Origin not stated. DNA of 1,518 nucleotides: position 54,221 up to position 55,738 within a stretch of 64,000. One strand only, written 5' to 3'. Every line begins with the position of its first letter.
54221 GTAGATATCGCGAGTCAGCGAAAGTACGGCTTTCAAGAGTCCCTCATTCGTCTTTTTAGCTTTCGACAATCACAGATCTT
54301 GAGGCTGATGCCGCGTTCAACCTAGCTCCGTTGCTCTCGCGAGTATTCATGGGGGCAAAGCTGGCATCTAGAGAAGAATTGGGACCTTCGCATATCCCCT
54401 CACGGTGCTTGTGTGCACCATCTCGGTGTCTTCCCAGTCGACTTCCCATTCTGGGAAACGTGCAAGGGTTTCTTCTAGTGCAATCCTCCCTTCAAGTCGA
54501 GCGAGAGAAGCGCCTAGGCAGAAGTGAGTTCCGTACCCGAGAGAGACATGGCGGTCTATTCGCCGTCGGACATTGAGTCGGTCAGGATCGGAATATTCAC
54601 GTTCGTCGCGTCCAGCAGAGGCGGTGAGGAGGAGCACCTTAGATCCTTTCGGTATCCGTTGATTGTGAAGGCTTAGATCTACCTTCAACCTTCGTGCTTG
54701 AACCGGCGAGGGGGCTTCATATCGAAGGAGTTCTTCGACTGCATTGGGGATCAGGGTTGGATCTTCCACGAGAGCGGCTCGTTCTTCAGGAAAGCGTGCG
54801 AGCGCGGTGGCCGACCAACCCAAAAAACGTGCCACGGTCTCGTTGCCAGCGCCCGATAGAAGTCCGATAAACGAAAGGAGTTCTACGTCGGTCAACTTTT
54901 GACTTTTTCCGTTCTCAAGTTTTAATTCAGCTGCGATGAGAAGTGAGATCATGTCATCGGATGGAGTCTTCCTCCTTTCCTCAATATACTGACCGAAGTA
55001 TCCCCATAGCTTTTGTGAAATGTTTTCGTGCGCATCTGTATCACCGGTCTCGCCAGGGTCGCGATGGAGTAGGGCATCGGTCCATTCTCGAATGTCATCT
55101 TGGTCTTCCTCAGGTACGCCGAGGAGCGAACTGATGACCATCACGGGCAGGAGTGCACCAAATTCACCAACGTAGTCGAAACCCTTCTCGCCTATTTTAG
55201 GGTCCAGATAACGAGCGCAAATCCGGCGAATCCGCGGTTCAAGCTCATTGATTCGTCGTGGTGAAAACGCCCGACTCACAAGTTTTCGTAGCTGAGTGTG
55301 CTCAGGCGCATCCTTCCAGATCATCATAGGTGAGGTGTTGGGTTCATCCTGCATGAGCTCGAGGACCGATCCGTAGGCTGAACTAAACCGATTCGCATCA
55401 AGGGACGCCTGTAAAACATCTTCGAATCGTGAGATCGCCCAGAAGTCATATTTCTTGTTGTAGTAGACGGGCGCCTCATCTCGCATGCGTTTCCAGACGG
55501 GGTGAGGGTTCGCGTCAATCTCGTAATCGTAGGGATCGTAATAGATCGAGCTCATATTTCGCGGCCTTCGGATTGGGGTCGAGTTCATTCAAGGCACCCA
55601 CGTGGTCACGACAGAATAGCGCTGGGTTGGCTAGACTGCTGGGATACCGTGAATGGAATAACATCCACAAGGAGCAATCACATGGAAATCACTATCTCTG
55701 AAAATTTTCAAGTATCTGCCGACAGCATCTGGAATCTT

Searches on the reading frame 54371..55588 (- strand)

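Call 54: search_protein_families(library=ncbifam, proteins=[window:54371-55588:-], max_evalue=1e-10)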
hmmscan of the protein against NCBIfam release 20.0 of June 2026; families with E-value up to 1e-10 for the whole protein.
window:54371-55588:- (406 aa): 7 families
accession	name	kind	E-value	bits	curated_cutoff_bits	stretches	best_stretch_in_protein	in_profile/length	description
NF041177.1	Cyp119_Thmprot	equivalog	4.5e-54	183.6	680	1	31-404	4-364/368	cytochrome P450 Cyp119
TIGR04538.1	P450_cycloAA_1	subfamily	2.5e-49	168.2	500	1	20-384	3-372/395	cytochrome P450, cyclodipeptide synthase-associated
NF041802.1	P450_SolI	exception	1.7e-40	138.8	850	1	23-402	27-418/424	solanimycin biosynthesis cytochrome P450 SolI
NF045816.1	PentlenlactSyn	equivalog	2.4e-39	135.1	700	1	93-384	87-372/396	pentalenolactone synthase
TIGR04515.1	P450_rel_GT_act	subfamily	1.7e-32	113.2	343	1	25-404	30-385/386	P450-derived glycosyltransferase activator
TIGR04458.1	CYP450_TxtE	equivalog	1.8e-28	99.4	500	1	22-380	7-377/403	4-nitrotryptophan synthase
NF050147.1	aminopyruv_ApyO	equivalog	1.8e-11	43.4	525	1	95-364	86-379/444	RiPP biosynthesis cytochrome P450 ApyO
